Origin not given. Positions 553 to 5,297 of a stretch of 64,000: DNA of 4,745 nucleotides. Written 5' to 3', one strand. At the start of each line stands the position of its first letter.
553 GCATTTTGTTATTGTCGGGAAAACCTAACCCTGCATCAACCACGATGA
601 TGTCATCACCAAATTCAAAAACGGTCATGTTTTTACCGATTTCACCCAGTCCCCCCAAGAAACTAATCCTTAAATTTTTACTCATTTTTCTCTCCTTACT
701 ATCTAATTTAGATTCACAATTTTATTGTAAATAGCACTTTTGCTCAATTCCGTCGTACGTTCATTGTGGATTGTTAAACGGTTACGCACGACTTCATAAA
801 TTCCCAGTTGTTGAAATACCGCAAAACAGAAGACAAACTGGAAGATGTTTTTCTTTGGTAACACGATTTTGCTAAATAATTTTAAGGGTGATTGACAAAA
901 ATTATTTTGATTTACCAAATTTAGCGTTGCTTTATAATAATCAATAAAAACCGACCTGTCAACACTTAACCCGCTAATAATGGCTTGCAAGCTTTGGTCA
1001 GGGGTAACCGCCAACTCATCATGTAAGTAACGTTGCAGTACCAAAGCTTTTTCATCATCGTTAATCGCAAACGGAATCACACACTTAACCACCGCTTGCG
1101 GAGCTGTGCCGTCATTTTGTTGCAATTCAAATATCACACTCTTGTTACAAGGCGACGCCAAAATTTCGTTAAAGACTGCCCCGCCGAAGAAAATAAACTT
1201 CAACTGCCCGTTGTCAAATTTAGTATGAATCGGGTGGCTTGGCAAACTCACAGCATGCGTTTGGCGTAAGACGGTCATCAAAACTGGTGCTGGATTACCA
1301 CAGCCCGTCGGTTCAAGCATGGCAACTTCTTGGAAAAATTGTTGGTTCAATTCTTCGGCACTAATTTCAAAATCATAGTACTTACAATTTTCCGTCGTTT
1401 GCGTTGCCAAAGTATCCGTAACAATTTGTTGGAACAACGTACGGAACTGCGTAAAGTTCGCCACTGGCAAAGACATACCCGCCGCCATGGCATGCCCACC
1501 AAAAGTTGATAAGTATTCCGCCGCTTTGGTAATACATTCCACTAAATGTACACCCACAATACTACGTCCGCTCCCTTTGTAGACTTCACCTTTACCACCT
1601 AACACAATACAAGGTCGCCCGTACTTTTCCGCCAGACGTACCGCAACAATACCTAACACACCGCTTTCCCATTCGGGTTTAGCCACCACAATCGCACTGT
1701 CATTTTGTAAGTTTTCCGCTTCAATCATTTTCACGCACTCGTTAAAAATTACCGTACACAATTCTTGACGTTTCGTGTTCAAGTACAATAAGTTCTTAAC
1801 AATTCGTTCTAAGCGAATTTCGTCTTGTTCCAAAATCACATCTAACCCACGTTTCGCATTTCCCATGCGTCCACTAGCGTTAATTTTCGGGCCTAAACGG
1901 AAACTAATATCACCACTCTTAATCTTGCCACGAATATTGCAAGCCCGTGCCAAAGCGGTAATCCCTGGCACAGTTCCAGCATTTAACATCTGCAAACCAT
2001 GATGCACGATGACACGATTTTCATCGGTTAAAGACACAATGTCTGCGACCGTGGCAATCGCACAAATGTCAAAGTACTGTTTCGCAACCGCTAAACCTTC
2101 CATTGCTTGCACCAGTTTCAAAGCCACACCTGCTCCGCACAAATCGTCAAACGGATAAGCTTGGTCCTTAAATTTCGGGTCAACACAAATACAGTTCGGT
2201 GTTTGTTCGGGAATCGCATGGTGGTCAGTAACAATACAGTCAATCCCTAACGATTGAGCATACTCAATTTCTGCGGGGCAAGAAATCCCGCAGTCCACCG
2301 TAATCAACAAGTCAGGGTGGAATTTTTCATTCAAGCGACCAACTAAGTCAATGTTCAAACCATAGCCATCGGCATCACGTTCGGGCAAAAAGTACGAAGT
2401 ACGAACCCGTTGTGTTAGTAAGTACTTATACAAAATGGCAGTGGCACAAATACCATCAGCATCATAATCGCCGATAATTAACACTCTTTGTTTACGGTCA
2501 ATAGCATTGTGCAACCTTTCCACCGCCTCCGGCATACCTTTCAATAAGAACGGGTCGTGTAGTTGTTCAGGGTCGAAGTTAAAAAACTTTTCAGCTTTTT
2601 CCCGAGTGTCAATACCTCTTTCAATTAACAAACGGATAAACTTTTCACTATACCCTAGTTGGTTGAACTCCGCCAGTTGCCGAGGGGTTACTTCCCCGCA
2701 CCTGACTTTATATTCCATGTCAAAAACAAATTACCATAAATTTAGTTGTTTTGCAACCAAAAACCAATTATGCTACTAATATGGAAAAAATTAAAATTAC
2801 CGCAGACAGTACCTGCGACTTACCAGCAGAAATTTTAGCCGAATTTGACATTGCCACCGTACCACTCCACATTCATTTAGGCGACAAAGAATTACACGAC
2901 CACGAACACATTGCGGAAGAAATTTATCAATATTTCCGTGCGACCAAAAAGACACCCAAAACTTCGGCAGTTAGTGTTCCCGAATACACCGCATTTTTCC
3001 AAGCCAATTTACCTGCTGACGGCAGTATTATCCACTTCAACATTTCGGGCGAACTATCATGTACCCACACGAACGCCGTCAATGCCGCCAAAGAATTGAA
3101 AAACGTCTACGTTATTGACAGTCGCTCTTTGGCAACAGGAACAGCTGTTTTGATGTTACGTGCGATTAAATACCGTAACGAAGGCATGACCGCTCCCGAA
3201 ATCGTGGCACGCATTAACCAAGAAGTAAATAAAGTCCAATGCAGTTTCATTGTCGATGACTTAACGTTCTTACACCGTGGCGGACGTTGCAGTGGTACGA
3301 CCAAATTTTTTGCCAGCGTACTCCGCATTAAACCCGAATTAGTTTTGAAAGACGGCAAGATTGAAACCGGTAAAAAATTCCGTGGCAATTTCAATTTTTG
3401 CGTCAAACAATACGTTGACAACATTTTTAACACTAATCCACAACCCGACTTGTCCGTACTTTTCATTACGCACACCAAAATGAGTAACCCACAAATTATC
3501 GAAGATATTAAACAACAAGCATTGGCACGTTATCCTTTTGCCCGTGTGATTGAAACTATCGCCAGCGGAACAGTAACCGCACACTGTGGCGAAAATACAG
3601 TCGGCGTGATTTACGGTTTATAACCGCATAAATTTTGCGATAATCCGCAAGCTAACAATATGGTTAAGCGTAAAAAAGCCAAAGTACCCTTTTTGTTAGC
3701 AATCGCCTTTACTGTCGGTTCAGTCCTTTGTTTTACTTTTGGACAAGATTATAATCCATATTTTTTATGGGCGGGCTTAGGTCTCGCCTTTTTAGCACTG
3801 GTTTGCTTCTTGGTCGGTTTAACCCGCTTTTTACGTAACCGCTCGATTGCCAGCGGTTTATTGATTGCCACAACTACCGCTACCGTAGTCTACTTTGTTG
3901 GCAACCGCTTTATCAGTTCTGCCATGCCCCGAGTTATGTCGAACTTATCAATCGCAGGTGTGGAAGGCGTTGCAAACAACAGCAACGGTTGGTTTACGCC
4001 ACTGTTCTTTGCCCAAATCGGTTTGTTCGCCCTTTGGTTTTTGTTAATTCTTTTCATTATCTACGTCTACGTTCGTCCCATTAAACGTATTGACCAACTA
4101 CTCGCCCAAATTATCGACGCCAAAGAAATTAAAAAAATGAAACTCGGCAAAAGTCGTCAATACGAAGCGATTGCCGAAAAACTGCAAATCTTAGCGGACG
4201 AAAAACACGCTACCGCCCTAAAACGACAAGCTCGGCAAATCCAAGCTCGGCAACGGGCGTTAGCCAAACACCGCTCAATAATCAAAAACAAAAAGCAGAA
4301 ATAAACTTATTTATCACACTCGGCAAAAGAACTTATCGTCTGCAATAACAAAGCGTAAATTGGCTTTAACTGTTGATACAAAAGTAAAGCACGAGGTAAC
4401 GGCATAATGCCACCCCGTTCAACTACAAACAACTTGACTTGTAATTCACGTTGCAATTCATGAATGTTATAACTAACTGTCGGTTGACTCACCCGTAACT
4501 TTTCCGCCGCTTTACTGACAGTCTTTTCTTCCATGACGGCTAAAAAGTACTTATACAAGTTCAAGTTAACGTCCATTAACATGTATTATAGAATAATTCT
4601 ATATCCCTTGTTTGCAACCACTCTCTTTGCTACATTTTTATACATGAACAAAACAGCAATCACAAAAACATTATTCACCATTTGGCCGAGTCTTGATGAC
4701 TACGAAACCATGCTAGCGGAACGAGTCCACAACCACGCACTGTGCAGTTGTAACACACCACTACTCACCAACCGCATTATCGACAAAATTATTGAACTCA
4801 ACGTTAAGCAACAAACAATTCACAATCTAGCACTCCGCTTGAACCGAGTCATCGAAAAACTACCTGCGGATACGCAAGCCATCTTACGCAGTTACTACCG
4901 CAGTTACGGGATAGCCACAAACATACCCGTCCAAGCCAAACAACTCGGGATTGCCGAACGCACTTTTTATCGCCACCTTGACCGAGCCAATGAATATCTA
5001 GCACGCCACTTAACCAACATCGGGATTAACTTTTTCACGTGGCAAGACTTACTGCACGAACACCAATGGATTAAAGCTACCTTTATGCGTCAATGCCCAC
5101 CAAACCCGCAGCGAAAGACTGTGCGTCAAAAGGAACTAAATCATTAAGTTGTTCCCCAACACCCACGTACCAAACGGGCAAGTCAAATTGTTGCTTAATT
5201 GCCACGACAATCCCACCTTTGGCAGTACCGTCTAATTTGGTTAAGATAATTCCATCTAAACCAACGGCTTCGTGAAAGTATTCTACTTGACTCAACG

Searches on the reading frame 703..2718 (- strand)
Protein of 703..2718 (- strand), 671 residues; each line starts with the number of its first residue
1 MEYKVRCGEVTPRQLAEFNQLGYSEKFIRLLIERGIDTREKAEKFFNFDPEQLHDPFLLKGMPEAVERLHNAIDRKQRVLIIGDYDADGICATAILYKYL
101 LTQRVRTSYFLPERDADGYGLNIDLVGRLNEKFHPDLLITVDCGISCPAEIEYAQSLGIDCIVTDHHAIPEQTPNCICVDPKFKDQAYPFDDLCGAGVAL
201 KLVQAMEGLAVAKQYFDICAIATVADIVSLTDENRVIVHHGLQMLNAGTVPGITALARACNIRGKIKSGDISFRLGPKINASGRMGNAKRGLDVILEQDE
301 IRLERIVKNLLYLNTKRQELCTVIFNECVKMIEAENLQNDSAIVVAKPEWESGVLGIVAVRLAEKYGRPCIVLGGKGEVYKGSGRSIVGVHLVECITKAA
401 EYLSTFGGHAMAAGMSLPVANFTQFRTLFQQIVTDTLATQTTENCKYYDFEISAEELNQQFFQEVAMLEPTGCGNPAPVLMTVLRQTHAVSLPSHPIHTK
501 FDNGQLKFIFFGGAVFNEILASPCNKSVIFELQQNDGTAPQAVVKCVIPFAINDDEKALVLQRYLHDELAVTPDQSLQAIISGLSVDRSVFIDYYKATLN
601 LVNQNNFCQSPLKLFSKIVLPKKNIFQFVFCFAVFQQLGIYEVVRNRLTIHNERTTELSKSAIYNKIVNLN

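Call 23: search_protein_families(library=pfam, proteins=[window:703-2718:-], max_evalue=0.01)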
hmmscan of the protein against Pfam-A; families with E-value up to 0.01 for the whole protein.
window:703-2718:- (671 aa): 3 families
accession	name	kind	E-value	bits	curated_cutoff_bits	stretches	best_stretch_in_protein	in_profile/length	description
PF01368.27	DHH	-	1.6e-24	87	28.1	1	78-223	1-125/125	DHH family, N-terminal domain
PF02272.25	DHHA1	-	2.9e-15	57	25.9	1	341-434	3-101/102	DHHA1 domain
PF17768.7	RecJ_OB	-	9.4e-08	32.5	27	1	448-535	1-93/107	RecJ OB domain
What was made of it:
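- Checked: The one 671-aa candidate, 703..2718, is RecJ (call 23).
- Tried and rejected: The 671-aa ORF at 703..2718 is RecJ, not VirD4 (call 23).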

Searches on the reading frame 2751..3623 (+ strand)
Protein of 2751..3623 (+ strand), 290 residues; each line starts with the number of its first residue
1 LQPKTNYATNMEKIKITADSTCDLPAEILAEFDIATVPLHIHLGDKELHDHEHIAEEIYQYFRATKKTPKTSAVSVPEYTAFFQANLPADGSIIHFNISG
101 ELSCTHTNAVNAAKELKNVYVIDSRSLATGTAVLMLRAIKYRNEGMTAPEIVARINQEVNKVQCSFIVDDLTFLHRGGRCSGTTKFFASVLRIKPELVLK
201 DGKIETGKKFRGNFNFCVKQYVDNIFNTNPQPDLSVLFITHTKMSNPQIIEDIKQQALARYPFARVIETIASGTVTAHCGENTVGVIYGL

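Call 23: search_protein_families(library=pfam, proteins=[window:2751-3623:+], max_evalue=0.01)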
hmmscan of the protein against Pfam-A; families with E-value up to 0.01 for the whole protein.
window:2751-3623:+ (290 aa): 1 family
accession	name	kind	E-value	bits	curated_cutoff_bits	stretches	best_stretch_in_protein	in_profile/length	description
PF02645.21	DegV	-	3.1e-57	194.5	27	1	13-288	1-277/280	Uncharacterised protein, DegV family COG1307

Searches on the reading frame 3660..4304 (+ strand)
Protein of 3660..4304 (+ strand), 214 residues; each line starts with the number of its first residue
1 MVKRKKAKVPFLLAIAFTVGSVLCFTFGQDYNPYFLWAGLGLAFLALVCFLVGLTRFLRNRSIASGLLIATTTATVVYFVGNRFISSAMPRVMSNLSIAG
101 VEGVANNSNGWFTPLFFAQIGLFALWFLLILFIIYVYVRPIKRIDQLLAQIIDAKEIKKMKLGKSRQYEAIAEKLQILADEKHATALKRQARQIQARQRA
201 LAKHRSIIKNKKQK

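Call 23: search_protein_families(library=pfam, proteins=[window:3660-4304:+], max_evalue=0.01)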
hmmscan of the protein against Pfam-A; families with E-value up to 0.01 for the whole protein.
window:3660-4304:+ (214 aa): 2 families
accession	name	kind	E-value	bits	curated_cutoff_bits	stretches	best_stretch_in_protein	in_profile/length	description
PF02656.20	DUF202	-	0.0016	19.3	23.4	1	14-61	17-66/68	Domain of unknown function (DUF202)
PF17561.7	TssO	-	0.0016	19.1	29.2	1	116-184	10-80/148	Type VI secretion system, TssO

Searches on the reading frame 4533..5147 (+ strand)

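Call 23: search_protein_families(library=pfam, proteins=[window:4533-5147:+], max_evalue=0.01)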
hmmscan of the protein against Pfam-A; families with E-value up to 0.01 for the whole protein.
window:4533-5147:+ (204 aa): 2 families
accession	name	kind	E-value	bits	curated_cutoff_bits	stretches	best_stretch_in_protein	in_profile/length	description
PF13551.12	HTH_29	-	0.0042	17.6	28.1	0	130-154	14-38/64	Winged helix-turn helix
PF04967.18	HTH_10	-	0.007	16.6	23.1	0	135-156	30-51/53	HTH DNA binding domain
